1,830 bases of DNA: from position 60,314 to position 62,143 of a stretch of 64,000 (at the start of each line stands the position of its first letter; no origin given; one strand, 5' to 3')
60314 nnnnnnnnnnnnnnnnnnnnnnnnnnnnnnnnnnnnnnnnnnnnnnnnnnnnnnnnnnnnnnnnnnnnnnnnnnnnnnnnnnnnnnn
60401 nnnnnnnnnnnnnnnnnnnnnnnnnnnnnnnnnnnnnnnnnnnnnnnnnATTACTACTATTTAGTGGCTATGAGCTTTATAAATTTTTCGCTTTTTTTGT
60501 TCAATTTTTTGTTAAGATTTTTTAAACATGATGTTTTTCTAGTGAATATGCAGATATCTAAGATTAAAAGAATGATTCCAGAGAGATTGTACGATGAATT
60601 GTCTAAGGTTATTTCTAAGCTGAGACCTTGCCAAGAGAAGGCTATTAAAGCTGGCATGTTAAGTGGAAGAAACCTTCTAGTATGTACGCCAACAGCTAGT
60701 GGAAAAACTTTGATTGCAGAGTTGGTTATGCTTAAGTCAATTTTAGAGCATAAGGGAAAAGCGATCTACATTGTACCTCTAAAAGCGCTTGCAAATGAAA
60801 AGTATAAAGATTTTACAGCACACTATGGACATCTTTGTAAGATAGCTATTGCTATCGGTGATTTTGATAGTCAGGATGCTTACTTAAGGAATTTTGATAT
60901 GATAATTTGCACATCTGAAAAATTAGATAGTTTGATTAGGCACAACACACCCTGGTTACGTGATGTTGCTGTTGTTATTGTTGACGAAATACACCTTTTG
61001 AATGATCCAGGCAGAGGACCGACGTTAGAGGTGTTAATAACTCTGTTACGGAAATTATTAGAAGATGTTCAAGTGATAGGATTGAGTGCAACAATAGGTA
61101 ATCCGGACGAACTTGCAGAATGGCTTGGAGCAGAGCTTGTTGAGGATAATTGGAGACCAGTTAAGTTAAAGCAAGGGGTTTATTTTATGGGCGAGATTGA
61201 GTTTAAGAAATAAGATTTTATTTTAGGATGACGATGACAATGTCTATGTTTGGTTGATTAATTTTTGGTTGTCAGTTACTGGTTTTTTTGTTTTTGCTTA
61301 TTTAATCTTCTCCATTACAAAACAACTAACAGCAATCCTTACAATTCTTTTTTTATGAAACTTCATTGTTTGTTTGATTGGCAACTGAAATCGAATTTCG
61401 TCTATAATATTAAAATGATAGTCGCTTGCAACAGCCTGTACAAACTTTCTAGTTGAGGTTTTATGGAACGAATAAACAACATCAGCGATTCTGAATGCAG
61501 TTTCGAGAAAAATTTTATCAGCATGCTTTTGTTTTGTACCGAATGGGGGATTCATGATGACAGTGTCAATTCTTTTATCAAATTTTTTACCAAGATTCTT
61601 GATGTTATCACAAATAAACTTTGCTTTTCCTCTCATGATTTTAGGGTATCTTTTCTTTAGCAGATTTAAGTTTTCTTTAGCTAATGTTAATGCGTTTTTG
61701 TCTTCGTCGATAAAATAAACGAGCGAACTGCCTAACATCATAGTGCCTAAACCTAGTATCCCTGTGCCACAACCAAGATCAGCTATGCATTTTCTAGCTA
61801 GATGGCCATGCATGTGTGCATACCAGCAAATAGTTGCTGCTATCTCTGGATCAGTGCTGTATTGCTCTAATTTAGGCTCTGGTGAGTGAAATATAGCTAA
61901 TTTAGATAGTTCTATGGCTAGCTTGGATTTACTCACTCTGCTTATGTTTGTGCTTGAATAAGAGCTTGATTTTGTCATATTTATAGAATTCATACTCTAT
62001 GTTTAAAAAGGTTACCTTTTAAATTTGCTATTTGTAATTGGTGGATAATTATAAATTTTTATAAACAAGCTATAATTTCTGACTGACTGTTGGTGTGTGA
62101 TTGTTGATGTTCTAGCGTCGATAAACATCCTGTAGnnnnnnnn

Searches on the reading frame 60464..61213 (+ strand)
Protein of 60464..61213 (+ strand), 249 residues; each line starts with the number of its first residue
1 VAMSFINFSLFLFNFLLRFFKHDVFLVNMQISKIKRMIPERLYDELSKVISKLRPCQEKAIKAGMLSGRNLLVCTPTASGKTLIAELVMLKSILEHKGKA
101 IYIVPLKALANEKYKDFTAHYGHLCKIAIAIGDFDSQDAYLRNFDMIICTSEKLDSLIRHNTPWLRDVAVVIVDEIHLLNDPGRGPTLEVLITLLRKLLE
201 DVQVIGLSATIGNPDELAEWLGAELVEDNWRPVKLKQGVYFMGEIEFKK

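Call 52: search_protein_families(library=pfam, proteins=[window:60464-61213:+])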
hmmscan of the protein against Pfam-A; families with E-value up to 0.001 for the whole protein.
window:60464-61213:+ (249 aa): 3 families
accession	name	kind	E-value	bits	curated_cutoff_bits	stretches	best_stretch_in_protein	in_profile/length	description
PF00270.35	DEAD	-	2.6e-34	118.8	26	1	54-215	1-165/167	DEAD/DEAH box helicase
PF04851.21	ResIII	-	3.9e-11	43.6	22.5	1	52-211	3-162/164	Type III restriction enzyme, res subunit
PF22527.2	DEXQc_Suv3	-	4e-08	33.4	27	1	72-188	17-114/154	DEXQ-box helicase domain of Suv3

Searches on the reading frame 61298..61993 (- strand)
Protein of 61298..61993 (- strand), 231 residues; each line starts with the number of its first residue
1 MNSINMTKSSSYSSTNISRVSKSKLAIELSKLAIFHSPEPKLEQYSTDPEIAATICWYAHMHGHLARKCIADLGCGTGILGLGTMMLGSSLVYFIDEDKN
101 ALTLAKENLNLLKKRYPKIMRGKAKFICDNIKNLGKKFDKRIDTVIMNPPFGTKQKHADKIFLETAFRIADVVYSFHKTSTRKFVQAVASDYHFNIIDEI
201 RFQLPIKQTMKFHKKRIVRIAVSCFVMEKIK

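Call 52: search_protein_families(library=pfam, proteins=[window:61298-61993:-])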
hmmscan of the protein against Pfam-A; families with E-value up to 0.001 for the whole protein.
window:61298-61993:- (231 aa): 6 families
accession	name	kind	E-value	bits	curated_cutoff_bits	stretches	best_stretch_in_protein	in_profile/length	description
PF05175.20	MTS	-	3.3e-12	46.8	23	1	64-161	30-118/170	Methyltransferase small domain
PF06325.19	PrmA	-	3.9e-08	33.6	22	1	65-111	160-206/296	Ribosomal protein L11 methyltransferase (PrmA)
PF03602.21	Cons_hypoth95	-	8.4e-08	32.5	24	1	63-159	38-134/182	Conserved hypothetical protein 95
PF13649.12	Methyltransf_25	-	6.7e-05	23.9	27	1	70-156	1-79/97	Methyltransferase domain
PF13847.12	Methyltransf_31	-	0.00027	21.1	27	1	70-153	7-85/145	Methyltransferase domain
PF02384.22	N6_Mtase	-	0.00059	19.7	20.4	0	92-173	80-154/311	N-6 DNA Methylase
